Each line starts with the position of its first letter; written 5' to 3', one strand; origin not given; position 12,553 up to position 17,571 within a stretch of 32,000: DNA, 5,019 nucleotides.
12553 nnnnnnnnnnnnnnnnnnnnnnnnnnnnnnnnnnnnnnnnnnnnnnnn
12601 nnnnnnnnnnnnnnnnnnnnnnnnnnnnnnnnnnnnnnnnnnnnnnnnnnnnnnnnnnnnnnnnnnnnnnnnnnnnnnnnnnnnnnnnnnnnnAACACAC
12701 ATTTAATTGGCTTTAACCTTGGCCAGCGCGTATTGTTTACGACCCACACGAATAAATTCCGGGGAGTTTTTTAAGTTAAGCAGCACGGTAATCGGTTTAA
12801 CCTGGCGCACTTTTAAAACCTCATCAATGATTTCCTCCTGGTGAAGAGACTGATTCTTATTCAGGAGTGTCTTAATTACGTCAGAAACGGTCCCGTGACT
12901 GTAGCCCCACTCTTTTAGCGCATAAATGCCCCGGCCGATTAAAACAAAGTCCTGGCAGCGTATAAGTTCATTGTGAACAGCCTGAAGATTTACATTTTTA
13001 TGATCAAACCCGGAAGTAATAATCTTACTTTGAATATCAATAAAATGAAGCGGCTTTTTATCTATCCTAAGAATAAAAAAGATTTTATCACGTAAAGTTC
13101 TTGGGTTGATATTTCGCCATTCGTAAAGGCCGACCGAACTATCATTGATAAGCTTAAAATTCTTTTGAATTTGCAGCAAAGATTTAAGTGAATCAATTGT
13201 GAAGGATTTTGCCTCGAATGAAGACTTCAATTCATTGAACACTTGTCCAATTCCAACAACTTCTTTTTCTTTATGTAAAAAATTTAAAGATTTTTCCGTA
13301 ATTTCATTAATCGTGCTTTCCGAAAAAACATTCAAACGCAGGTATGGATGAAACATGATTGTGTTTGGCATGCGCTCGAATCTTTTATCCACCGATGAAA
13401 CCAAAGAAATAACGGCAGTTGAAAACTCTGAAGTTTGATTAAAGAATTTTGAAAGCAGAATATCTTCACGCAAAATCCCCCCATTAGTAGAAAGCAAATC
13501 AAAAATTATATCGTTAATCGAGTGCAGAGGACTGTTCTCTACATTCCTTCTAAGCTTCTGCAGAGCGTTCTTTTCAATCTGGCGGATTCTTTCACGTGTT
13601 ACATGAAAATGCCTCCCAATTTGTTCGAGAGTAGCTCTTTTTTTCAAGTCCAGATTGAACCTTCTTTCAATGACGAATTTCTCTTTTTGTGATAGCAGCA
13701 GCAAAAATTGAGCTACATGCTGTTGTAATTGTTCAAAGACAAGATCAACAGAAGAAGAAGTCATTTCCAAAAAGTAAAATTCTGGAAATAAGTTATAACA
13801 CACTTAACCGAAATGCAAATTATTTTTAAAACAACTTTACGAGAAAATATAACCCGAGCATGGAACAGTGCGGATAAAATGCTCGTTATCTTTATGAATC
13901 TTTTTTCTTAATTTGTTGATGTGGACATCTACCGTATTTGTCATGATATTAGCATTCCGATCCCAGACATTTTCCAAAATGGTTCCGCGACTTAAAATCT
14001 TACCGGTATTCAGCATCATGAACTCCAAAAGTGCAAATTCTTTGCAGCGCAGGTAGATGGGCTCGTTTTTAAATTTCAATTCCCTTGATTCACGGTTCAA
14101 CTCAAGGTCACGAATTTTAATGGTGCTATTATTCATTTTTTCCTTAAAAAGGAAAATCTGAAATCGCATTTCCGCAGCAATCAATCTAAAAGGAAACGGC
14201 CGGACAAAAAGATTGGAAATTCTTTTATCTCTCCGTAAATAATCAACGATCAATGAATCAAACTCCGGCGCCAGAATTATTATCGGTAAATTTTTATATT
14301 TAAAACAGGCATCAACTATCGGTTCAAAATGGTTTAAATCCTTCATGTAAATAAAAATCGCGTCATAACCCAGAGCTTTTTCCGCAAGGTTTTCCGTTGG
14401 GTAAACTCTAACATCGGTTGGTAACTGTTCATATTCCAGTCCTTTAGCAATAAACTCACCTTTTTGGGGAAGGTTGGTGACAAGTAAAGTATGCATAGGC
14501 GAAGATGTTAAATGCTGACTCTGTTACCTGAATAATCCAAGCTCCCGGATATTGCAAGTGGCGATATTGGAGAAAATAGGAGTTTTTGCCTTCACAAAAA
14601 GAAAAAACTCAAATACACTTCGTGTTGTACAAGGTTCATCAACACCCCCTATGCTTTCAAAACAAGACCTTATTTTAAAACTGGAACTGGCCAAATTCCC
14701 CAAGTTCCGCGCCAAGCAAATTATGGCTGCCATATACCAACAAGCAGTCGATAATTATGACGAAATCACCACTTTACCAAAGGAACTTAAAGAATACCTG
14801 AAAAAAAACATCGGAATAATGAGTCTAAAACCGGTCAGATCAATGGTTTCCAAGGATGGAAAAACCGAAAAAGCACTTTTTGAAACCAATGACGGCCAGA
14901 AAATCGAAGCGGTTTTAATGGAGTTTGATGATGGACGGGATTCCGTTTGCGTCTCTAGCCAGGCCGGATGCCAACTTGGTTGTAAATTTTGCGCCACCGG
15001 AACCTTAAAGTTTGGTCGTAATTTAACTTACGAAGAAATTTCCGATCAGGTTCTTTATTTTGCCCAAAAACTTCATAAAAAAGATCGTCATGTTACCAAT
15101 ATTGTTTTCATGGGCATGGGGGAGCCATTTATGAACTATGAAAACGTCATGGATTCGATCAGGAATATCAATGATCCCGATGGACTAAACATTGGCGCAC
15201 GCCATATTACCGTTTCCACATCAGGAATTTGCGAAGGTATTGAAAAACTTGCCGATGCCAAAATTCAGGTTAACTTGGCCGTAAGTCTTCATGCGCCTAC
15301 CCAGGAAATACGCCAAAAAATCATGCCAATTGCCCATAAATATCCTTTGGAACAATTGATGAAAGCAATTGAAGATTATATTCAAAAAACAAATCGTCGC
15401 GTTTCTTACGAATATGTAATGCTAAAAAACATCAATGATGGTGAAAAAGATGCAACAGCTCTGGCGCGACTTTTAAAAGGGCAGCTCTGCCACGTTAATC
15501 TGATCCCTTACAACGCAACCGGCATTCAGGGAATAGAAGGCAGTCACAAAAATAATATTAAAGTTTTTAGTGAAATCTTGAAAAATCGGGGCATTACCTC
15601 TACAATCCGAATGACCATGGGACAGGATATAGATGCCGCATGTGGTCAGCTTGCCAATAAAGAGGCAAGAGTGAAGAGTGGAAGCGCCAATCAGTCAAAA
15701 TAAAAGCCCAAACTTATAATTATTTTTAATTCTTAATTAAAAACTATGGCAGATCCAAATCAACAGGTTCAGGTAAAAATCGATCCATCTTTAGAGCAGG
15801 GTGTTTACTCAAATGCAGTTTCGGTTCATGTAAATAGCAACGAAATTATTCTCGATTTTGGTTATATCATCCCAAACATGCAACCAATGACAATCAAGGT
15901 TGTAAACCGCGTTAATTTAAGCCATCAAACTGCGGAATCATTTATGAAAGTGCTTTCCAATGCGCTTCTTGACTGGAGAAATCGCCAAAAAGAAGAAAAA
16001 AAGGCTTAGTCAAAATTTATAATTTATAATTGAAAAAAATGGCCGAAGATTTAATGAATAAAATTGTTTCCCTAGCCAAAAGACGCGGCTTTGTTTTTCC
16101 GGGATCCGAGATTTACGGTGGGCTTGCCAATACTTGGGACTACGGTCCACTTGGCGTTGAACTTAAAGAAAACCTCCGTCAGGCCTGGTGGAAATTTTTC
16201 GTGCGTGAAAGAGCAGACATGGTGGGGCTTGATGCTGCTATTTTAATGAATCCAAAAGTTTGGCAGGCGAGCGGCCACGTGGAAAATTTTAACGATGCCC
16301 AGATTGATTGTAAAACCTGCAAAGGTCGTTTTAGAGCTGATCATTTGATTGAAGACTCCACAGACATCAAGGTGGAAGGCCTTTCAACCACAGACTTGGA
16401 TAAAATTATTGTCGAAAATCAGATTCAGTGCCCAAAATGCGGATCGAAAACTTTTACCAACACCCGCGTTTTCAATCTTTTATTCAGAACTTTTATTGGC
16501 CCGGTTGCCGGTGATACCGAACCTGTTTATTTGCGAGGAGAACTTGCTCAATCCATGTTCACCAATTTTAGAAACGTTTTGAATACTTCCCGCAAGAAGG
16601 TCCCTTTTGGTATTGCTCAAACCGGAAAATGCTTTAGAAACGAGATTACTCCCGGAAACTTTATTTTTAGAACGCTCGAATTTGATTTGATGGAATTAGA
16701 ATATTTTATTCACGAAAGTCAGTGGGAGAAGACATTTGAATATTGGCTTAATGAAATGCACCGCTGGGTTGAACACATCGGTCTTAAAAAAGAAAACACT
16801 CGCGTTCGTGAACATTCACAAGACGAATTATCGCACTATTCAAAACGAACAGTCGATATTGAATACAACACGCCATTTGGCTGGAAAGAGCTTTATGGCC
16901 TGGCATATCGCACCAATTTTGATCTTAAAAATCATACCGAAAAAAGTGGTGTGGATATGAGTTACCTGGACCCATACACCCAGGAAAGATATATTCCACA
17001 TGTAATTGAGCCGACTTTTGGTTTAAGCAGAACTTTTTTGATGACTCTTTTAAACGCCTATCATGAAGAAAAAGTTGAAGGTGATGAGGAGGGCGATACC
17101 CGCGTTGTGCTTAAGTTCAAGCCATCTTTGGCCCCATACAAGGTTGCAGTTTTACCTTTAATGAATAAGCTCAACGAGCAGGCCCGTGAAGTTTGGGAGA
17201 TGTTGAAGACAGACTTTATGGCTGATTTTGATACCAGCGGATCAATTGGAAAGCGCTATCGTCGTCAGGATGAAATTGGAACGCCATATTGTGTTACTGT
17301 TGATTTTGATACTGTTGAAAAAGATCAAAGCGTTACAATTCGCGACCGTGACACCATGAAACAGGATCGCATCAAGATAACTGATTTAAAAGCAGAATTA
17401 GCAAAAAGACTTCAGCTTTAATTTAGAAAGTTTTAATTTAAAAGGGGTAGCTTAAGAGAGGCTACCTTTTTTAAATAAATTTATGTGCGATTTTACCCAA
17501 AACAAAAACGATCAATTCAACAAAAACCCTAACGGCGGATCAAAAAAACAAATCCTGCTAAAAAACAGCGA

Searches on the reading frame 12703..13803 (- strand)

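Call 50: search_protein_families(library=pfam, proteins=[window:12703-13803:-], max_evalue=0.0001)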
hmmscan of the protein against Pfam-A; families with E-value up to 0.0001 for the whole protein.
window:12703-13803:- (366 aa): 1 family
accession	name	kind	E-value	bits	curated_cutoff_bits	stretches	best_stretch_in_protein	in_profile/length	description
PF04545.22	Sigma70_r4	-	1.9e-13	50.1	24.1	1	37-85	5-49/50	Sigma-70, region 4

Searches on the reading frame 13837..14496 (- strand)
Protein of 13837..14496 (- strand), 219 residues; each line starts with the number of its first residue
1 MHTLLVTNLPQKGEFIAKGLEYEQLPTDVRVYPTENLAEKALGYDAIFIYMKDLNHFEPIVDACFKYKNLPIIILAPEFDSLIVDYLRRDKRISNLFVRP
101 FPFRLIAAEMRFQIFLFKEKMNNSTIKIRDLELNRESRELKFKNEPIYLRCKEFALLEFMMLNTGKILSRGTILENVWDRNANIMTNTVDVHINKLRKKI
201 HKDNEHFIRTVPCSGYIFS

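Call 50: search_protein_families(library=pfam, proteins=[window:13837-14496:-], max_evalue=0.0001)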
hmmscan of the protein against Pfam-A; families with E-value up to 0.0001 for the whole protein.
window:13837-14496:- (219 aa): 1 family
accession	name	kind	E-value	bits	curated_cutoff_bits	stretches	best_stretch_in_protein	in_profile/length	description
PF00486.34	Trans_reg_C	-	1.1e-22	80.4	26.2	1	145-218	2-77/77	Transcriptional regulatory protein, C terminal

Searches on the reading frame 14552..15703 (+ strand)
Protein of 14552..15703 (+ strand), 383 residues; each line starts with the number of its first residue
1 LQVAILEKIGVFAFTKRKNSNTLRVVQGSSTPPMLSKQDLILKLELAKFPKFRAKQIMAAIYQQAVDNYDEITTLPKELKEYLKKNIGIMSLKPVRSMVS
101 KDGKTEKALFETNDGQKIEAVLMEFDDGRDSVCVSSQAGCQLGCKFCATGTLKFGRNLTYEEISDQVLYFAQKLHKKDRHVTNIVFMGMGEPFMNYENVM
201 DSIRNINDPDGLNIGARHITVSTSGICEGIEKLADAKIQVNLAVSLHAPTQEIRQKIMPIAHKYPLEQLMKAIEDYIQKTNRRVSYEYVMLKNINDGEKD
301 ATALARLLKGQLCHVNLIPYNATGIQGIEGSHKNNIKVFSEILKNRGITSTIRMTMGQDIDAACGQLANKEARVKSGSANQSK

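Call 50: search_protein_families(library=pfam, proteins=[window:14552-15703:+], max_evalue=0.0001)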
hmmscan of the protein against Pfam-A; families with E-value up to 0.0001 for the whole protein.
window:14552-15703:+ (383 aa): 2 families
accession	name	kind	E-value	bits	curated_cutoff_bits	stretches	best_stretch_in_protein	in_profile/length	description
PF04055.27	Radical_SAM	-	3e-19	70.3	29.5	1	135-299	2-160/166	Radical SAM superfamily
PF21016.3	RlmN_N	-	1.1e-07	31.9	24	1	51-87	22-58/60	Ribosomal RNA large subunit methyltransferase N-terminal domain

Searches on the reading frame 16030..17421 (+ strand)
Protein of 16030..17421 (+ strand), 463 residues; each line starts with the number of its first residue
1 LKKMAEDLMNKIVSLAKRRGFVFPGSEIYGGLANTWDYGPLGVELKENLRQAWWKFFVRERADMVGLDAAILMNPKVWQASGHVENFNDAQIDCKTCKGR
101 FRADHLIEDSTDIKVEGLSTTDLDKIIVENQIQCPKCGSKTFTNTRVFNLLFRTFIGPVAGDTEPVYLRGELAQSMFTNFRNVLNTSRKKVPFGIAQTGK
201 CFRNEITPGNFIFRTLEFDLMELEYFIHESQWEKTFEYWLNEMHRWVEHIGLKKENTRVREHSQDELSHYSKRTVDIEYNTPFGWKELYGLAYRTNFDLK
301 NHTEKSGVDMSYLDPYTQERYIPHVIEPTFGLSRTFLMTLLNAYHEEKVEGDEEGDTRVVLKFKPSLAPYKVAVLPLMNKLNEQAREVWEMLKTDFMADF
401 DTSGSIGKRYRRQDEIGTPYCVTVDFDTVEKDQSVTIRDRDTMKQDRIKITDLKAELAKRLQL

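Call 50: search_protein_families(library=pfam, proteins=[window:16030-17421:+], max_evalue=0.0001)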
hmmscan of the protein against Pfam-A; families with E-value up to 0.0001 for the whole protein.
window:16030-17421:+ (463 aa): 2 families
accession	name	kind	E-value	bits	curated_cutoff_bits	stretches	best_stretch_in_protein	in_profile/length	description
PF03129.25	HGTP_anticodon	-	1.3e-21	77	21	1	371-459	1-93/94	Anticodon binding domain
PF00587.30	tRNA-synt_2b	-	2.8e-09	37.7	29.3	1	166-337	11-173/179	tRNA synthetase class II core domain (G, H, P, S and T)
